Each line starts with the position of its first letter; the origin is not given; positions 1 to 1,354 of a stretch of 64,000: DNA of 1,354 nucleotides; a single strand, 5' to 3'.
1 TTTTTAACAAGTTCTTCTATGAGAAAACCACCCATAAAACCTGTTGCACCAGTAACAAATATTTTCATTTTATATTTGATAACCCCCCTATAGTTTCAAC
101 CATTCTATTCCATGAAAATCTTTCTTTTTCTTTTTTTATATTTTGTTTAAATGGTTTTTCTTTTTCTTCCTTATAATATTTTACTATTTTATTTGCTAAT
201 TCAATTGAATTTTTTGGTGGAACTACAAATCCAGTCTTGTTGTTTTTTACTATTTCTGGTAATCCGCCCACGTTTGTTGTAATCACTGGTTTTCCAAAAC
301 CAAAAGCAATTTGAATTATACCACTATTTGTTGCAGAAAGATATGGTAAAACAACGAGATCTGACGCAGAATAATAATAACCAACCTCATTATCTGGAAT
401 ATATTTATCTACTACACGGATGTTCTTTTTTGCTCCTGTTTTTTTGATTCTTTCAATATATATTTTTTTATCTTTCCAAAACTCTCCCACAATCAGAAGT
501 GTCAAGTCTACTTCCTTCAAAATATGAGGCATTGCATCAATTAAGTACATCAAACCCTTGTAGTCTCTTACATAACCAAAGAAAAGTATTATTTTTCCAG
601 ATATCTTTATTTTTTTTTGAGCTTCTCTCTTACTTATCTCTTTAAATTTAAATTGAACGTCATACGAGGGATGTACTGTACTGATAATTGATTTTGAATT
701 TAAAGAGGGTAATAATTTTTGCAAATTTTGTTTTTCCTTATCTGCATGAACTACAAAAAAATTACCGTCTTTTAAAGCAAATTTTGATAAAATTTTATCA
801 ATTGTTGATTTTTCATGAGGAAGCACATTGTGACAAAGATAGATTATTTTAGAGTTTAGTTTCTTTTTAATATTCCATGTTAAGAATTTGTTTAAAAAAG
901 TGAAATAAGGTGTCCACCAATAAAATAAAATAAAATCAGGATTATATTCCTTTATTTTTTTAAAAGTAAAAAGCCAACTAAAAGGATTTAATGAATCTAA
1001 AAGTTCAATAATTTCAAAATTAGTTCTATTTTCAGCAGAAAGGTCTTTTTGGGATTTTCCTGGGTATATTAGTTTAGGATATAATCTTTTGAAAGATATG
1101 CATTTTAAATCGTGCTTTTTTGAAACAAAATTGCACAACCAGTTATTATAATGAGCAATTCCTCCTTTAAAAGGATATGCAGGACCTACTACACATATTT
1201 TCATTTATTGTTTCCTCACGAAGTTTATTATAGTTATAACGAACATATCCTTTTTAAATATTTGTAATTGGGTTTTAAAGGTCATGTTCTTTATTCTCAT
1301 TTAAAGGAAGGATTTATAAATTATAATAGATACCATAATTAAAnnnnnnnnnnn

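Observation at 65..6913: Three radical-SAM/SPASM-like enzymes embedded in a glycosyltransferase-epimerase cluster, with no precursor peptide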

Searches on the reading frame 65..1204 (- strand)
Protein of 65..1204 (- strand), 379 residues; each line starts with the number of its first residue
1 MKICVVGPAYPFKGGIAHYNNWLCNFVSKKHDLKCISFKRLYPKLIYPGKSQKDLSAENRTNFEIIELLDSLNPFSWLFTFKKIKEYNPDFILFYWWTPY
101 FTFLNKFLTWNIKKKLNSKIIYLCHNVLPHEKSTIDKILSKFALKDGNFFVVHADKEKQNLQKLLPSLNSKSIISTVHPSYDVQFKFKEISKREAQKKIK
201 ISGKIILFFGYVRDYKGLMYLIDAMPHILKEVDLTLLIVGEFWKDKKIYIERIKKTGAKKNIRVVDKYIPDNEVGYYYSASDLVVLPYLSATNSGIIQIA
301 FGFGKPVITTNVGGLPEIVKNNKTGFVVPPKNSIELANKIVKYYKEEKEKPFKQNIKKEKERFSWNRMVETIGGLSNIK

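Call 3: search_protein_families(library=pfam, proteins=[window:65-1204:-], max_evalue=0.01)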
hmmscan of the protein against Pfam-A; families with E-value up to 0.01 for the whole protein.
window:65-1204:- (379 aa): 2 families
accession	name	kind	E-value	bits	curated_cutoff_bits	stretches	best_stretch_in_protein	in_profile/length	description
PF00534.26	Glycos_transf_1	-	7.1e-27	94.5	26.4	1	195-358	7-171/172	Glycosyl transferases group 1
PF13692.12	Glyco_trans_1_4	-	1.9e-26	93.5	27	1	204-345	2-141/142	Glycosyl transferases group 1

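Call 4: search_protein_families(library=ncbifam, proteins=[window:65-1204:-], max_evalue=0.01)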
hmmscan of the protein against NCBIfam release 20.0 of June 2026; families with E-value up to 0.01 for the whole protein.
window:65-1204:- (379 aa): 22 families
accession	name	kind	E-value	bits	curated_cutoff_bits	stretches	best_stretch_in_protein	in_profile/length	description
TIGR03999.1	thiol_BshA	equivalog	2e-17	63.2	273.7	1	170-370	165-364/375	N-acetyl-alpha-D-glucosaminyl L-malate synthase BshA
TIGR03449.1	mycothiol_MshA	equivalog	2.3e-17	63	462.5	1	145-372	163-396/406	D-inositol-3-phosphate glycosyltransferase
TIGR03088.1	stp2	hypoth_equivalog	7e-17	61.5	409.05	1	212-371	206-365/374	TIGR03088 family PEP-CTERM/XrtA system glycosyltransferase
TIGR04063.1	stp3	hypoth_equivalog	5.5e-16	58.4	442.05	1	184-354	193-368/397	TIGR04063 family PEP-CTERM/XrtA system glycosyltransferase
NF047684.1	TeichurnBiosyTuaC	equivalog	8e-15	54.6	550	1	184-351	198-359/391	teichuronic acid biosynthesis protein TuaC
NF012028.0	PRK15484.1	subfamily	1.1e-14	54.4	618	1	181-369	173-368/380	lipopolysaccharide N-acetylglucosaminyltransferase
TIGR02149.1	glgA_Coryne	subfamily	1.1e-14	54.3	302.4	1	142-369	140-380/391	glycogen synthase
NF046085.1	XrtY_assoc_Gly1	equivalog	1.1e-12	47.5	400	1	124-354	139-358/387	XrtY-associated glycosyltransferase XYAG1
NF041876.1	EPS_EpsE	equivalog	2.8e-12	46.6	400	1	209-348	220-363/389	exopolysaccharide biosynthesis GT4 family glycosyltransferase EpsE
NF041010.1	glycosy_Agl16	equivalog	4e-12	45.7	575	1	106-371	93-343/352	glycosylation protein Agl16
NF053787.1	GlcN_PG_synth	equivalog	1.4e-11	43.9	480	1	198-372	192-352/361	N-acetylglucosaminyl phosphatidylglycerol synthase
TIGR04157.1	glyco_rSAM_CFB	subfamily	5.4e-10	38.8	400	1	167-348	189-376/406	TIGR04157 family glycosyltransferase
NF038298.1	EPS_HpsO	equivalog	4.5e-09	35.6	575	1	84-347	85-353/388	hormogonium polysaccharide biosynthesis glycosyltransferase HpsO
TIGR02095.1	glgA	subfamily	1.4e-08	33.9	328.45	1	188-370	275-468/477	glycogen/starch synthase, ADP-glucose type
NF038295.1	EPS_HpsP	equivalog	7.7e-07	28.4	550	1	191-369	195-377/388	hormogonium polysaccharide biosynthesis glycosyltransferase HpsP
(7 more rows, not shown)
